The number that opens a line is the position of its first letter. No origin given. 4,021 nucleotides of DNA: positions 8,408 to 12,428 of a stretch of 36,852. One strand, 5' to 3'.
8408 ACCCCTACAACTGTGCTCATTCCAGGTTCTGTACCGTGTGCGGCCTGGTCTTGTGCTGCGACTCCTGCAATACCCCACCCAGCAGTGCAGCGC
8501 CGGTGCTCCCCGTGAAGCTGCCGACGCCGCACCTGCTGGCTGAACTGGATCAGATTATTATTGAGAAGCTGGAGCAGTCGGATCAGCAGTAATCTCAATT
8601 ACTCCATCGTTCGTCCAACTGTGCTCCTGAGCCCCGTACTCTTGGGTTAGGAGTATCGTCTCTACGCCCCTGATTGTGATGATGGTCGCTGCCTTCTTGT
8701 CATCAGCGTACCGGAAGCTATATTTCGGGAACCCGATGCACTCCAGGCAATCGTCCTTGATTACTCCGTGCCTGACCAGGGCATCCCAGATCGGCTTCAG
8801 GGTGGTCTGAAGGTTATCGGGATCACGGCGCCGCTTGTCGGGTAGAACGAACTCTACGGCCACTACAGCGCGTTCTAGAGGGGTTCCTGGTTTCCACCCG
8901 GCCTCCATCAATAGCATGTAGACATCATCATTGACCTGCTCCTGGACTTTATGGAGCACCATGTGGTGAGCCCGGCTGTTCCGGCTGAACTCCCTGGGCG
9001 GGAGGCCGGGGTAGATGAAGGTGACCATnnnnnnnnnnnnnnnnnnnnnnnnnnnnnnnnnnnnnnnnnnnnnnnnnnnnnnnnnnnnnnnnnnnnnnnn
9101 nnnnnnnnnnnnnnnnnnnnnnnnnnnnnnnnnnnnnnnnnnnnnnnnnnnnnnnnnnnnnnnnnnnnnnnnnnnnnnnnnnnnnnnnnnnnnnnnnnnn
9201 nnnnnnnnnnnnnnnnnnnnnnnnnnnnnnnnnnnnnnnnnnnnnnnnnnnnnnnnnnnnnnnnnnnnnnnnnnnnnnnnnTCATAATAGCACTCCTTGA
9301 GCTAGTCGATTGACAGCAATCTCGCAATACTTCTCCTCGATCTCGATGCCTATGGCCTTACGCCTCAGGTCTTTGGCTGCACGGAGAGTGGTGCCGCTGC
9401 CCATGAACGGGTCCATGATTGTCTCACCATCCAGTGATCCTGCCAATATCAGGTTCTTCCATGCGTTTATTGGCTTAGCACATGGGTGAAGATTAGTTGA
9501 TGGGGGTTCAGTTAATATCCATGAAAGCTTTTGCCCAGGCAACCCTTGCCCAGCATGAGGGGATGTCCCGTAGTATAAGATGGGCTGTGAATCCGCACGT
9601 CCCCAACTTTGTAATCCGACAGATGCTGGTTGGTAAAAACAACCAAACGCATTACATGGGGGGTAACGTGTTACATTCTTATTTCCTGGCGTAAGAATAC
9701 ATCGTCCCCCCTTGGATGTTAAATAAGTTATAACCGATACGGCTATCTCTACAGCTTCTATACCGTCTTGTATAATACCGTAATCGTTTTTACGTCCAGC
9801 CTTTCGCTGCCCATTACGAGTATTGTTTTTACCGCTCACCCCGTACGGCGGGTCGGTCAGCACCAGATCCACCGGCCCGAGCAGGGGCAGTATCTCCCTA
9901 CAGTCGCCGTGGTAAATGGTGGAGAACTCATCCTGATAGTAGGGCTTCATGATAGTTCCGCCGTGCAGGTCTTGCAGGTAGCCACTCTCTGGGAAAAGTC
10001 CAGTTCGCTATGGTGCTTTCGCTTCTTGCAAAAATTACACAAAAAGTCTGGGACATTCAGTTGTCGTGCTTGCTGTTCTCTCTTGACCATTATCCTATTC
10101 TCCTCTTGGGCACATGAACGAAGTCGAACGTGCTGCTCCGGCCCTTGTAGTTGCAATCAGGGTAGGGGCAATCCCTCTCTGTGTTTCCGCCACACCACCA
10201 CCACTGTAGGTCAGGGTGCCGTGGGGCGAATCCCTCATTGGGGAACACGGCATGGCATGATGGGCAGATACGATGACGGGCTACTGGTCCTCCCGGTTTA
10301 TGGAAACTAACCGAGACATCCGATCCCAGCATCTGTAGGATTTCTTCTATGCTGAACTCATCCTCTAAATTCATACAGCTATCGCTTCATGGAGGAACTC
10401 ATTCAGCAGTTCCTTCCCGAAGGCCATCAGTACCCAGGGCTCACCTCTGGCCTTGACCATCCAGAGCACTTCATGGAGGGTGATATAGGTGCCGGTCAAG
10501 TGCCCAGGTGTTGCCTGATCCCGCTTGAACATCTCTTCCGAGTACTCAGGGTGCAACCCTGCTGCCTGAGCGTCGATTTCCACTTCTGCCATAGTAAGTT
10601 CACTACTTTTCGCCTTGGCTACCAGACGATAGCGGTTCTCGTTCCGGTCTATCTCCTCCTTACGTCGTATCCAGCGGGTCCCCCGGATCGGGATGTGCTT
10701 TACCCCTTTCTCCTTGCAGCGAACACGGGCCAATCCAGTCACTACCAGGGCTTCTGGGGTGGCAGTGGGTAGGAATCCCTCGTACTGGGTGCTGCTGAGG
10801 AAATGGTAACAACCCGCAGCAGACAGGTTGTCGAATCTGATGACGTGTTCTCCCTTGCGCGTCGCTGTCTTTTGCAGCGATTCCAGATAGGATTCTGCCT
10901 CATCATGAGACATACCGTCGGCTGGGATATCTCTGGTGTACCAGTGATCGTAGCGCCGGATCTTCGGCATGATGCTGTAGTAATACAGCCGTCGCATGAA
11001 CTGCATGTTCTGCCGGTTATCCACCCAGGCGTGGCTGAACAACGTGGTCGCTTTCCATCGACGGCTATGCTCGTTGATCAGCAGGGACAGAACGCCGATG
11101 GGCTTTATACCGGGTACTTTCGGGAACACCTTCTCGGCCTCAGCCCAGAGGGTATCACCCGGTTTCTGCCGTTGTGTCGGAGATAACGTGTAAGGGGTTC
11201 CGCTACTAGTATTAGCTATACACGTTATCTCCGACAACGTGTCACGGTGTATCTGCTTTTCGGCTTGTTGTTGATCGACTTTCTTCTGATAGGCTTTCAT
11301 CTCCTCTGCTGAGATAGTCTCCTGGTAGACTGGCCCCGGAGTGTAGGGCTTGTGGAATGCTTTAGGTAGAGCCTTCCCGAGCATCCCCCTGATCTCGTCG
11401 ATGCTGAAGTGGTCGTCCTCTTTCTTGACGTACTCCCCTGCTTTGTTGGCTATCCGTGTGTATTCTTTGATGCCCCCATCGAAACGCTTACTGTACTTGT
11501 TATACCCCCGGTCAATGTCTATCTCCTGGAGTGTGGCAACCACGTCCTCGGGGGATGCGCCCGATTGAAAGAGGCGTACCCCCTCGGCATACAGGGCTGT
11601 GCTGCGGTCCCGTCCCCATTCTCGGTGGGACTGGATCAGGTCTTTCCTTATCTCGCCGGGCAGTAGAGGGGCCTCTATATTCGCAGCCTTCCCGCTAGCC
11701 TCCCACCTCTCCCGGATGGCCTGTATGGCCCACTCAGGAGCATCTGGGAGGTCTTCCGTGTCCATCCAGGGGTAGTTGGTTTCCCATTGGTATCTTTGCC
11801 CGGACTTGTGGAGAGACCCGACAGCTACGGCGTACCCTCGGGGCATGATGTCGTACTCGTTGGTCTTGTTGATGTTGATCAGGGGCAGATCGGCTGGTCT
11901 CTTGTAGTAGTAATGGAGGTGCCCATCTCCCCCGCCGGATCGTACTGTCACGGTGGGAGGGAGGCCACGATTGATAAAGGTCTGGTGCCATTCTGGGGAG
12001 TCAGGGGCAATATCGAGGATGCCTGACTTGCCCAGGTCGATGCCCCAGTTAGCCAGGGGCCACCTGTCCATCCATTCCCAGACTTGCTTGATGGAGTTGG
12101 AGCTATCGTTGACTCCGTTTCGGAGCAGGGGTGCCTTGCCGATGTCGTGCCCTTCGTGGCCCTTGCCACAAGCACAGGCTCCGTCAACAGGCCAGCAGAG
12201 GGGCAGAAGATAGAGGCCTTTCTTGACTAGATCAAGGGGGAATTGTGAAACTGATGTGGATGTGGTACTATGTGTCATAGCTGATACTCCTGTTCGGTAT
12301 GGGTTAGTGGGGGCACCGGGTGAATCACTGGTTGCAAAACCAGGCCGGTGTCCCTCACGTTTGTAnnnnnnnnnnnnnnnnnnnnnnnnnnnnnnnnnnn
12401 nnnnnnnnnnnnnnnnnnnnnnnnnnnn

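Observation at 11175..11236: Perfect 18-bp inverted repeat inside the prim-pol gene, sharing its arm motif with the non-coding island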

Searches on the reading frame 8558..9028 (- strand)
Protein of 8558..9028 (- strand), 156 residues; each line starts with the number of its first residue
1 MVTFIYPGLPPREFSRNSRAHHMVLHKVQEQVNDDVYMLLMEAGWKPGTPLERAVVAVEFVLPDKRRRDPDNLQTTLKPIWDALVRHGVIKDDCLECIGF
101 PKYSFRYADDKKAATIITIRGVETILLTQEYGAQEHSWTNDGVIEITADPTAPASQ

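Call 9: search_protein_families(library=pfam, proteins=[window:8558-9028:-], max_evalue=0.01)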
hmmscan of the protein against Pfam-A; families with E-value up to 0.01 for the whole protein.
window:8558-9028:- (156 aa): 0 families

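Call 10: search_protein_families(library=phrogs, proteins=[window:8558-9028:-], max_evalue=0.01)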
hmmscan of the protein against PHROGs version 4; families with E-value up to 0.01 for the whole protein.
window:8558-9028:- (156 aa): 6 families
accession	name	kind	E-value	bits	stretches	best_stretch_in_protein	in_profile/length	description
phrog_34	-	DNA, RNA and nucleotide metabolism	4.5e-15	57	1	14-124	90-196/259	RusA-like Holliday junction resolvase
phrog_1682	-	DNA, RNA and nucleotide metabolism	2.9e-10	41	1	17-124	46-147/387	RusA-like Holliday junction resolvase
phrog_1532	-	unknown function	3.2e-06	27.8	1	56-93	12-46/80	-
phrog_9203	-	DNA, RNA and nucleotide metabolism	3.5e-05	24.9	1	50-103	97-150/169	RusA-like Holliday junction resolvase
phrog_15928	-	head and packaging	0.0045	18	1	84-134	105-153/185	major head protein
phrog_11894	-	DNA, RNA and nucleotide metabolism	0.0056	18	1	67-117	69-119/122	RusA-like Holliday junction resolvase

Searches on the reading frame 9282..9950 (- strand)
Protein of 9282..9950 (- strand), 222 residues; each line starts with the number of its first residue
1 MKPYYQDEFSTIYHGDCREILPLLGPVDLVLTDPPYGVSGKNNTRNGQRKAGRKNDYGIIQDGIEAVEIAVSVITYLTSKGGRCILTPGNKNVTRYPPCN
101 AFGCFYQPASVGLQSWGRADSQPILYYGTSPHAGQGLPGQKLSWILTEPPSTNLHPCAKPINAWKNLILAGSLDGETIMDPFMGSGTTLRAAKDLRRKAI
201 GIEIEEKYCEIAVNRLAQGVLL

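Call 9: search_protein_families(library=pfam, proteins=[window:9282-9950:-], max_evalue=0.01)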
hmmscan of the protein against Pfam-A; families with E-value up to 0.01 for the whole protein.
window:9282-9950:- (222 aa): 2 families
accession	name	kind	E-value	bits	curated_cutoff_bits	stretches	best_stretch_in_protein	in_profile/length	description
PF01555.25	N6_N4_Mtase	-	1.5e-23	84.3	26.7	1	153-213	160-220/221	DNA methylase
PF01170.24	UPF0020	-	4.6e-06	26.9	22.3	0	169-189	23-43/197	RMKL-like, methyltransferase domain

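Call 10: search_protein_families(library=phrogs, proteins=[window:9282-9950:-], max_evalue=0.01)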
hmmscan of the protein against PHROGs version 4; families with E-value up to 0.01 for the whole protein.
window:9282-9950:- (222 aa): 14 families
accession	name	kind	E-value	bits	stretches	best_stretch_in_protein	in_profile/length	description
phrog_67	-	other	1.1e-42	148.1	1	1-218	115-345/743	DNA methyltransferase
phrog_498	-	other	8.2e-23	81.8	1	27-217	223-421/633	DNA methyltransferase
phrog_3008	-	other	5.4e-21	76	1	141-218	132-213/244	DNA methyltransferase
phrog_6952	-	other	4.4e-14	53.7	1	155-216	114-175/181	DNA methyltransferase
phrog_18293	-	other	4.3e-13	50.3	1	151-217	42-108/119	methyltransferase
phrog_23148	-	unknown function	5.3e-11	43.8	1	152-217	82-147/165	-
phrog_23085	-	unknown function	3.1e-10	40.8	1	155-216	44-105/138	-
phrog_8769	-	other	4.9e-10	40.1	1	178-218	15-55/71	methyltransferase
phrog_6025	-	other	4.3e-05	24.2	1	10-40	12-44/192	DNA methyltransferase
phrog_16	-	DNA, RNA and nucleotide metabolism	8.2e-05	22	1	154-214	847-907/986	DNA helicase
phrog_2713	-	unknown function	0.00098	19.2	0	174-199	212-238/520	-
phrog_18146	-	other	0.00099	19.1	1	177-205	72-100/452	DNA methyltransferase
phrog_12862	-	unknown function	0.0011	19.8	1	11-39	4-34/149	-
phrog_10183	-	other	0.0085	15.3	0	168-201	109-142/889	DNA methyltransferase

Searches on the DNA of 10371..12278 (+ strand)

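Call 8: search_dna_similar(query=window:10371-12278:+, collection=phages, mode=distant, max_rows=30)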
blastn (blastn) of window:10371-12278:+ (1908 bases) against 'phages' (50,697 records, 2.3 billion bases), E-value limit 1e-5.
No match.

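Call 93: build_rna_model(alignment_id=A7, structure=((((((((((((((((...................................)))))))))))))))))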
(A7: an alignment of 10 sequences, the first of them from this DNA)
Model R1 built from alignment A7 (10 sequences, 67 columns); structure: as given.
model positions 50; base pairs 16; branch points 0; effective number of sequences 10; information 0.845 bits per position. Calibrated on 0.2 Mb of random sequence (short: E-values are rough).
structure used (alignment columns):
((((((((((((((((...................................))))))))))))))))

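Call 94: search_with_rna_model(model_id=R1, source=window, filters=off, max_evalue=10)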
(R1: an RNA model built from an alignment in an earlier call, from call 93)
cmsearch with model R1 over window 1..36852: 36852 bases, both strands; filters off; matches with E-value up to 10: 16.
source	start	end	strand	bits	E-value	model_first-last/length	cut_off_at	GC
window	11175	11236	-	41.6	4.2e-09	1-50/50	no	0.45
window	11175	11236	+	37.4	6e-08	1-50/50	no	0.45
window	2819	2837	-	14.6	0.097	1-50/50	no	0.42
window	2819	2837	+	11.3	0.83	1-50/50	no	0.42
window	34352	34405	-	9.8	2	1-50/50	no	0.56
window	5965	6044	-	9.3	2.8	1-50/50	no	0.52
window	5965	6044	+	9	3.5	1-50/50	no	0.52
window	15610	15634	-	8.8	3.8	1-50/50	no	0.52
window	32305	32348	+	8.8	3.9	1-50/50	no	0.34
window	34309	34361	+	8.5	4.7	1-50/50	no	0.53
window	6412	6425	+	8.5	4.7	1-50/50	no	0.64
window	20028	20048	+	8.5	4.8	1-50/50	no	0.48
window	32305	32348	-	8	6.3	1-50/50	no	0.34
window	15610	15634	+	8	6.4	1-50/50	no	0.52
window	10866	10912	-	7.9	6.9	1-50/50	no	0.45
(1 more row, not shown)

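Call 95: search_with_rna_model(model_id=R1, sources=[L120, L121, L122, L123, L124, L125, L126, L127, L128, L129, L130, L133, L134, L135, L136, L137, L139, L140, L141, L143, L144, L145, L148, L150, L151, L154, L157, L160, L161, L162, L163, L164, L165, L166], max_evalue=1)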
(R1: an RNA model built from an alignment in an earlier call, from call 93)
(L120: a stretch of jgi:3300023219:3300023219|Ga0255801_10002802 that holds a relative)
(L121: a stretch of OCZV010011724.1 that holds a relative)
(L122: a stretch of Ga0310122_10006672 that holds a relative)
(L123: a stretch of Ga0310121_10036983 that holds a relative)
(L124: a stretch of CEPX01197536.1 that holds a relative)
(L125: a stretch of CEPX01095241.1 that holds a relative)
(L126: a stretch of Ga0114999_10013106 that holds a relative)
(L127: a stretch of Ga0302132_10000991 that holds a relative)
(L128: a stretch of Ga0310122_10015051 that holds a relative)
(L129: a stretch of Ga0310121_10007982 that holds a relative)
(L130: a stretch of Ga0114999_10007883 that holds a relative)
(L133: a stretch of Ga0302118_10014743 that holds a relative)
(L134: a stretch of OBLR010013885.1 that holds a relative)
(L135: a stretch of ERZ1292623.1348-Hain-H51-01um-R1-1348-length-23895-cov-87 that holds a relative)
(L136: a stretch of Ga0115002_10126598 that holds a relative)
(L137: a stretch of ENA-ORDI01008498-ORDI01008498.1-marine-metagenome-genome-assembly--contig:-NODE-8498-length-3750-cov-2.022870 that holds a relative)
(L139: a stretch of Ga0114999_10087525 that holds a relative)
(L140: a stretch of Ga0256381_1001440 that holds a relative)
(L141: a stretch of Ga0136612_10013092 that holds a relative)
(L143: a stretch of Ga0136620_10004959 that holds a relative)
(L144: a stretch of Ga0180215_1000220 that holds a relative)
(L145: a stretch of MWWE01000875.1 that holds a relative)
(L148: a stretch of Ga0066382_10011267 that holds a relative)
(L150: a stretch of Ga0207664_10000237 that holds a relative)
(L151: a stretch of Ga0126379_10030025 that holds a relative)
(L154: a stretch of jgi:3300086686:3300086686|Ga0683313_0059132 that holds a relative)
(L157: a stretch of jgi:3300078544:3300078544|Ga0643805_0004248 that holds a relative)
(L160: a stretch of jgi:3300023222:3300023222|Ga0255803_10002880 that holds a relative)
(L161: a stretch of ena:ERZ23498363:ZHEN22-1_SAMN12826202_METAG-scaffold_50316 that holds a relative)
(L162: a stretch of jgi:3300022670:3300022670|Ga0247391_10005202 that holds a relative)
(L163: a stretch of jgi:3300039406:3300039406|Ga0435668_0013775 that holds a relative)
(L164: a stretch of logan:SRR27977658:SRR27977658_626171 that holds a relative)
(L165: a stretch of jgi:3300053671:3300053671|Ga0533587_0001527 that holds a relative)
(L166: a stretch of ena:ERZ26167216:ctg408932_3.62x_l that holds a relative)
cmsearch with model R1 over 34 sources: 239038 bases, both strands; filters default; matches with E-value up to 1: 20.
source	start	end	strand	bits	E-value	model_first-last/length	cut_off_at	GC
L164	1205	1254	+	53.2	1.9e-11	1-50/50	no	0.5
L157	6426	6475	+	52.7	2.4e-11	1-50/50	no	0.3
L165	5996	6045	+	52.1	3.5e-11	1-50/50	no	0.38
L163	3641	3690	+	51.1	6.7e-11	1-50/50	no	0.32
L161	2443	2495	+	49.3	2.1e-10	1-50/50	no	0.53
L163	3641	3690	-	48.5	3.5e-10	1-50/50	no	0.32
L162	3570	3621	+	46.8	9.9e-10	1-50/50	no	0.4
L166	6053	6102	+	46.7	1.1e-09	1-50/50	no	0.54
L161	2443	2495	-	44.6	4.1e-09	1-50/50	no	0.53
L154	1588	1634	+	40.9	4.3e-08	1-50/50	no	0.34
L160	4089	4145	+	40.3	6.1e-08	1-50/50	no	0.51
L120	6154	6210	+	40.2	6.5e-08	1-50/50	no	0.53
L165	5996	6045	-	39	1.4e-07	1-50/50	no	0.38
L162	3570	3621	-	37.6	3.3e-07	1-50/50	no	0.4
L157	6426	6475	-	36.3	7.7e-07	1-50/50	no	0.3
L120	6154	6210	-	33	5.9e-06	1-50/50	no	0.53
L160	4089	4145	-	32.6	7.9e-06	1-50/50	no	0.51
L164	1205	1254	-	32.4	8.8e-06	1-50/50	no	0.5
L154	1588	1634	-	31.7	1.4e-05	1-50/50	no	0.34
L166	6053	6102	-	25.6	0.00064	1-50/50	no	0.54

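Call 110: search_with_rna_model(model_id=R1, sources=[L167, L168, L169], max_evalue=1, show_alignments=3)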
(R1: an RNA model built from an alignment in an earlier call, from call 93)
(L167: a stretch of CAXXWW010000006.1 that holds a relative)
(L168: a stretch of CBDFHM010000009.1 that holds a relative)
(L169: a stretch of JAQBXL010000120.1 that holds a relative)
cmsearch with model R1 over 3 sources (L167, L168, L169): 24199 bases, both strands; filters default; matches with E-value up to 1: 6.
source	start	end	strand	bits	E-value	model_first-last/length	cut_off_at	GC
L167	3922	3971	+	51.1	7.1e-12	1-50/50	no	0.46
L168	3922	3971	+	49.6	1.8e-11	1-50/50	no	0.46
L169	3910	3961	+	36.7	6e-08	1-50/50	no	0.44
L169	3910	3961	-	36.2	8.1e-08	1-50/50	no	0.44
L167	3922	3971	-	30.4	3.2e-06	1-50/50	no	0.46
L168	3922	3971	-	27.2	2.4e-05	1-50/50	no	0.46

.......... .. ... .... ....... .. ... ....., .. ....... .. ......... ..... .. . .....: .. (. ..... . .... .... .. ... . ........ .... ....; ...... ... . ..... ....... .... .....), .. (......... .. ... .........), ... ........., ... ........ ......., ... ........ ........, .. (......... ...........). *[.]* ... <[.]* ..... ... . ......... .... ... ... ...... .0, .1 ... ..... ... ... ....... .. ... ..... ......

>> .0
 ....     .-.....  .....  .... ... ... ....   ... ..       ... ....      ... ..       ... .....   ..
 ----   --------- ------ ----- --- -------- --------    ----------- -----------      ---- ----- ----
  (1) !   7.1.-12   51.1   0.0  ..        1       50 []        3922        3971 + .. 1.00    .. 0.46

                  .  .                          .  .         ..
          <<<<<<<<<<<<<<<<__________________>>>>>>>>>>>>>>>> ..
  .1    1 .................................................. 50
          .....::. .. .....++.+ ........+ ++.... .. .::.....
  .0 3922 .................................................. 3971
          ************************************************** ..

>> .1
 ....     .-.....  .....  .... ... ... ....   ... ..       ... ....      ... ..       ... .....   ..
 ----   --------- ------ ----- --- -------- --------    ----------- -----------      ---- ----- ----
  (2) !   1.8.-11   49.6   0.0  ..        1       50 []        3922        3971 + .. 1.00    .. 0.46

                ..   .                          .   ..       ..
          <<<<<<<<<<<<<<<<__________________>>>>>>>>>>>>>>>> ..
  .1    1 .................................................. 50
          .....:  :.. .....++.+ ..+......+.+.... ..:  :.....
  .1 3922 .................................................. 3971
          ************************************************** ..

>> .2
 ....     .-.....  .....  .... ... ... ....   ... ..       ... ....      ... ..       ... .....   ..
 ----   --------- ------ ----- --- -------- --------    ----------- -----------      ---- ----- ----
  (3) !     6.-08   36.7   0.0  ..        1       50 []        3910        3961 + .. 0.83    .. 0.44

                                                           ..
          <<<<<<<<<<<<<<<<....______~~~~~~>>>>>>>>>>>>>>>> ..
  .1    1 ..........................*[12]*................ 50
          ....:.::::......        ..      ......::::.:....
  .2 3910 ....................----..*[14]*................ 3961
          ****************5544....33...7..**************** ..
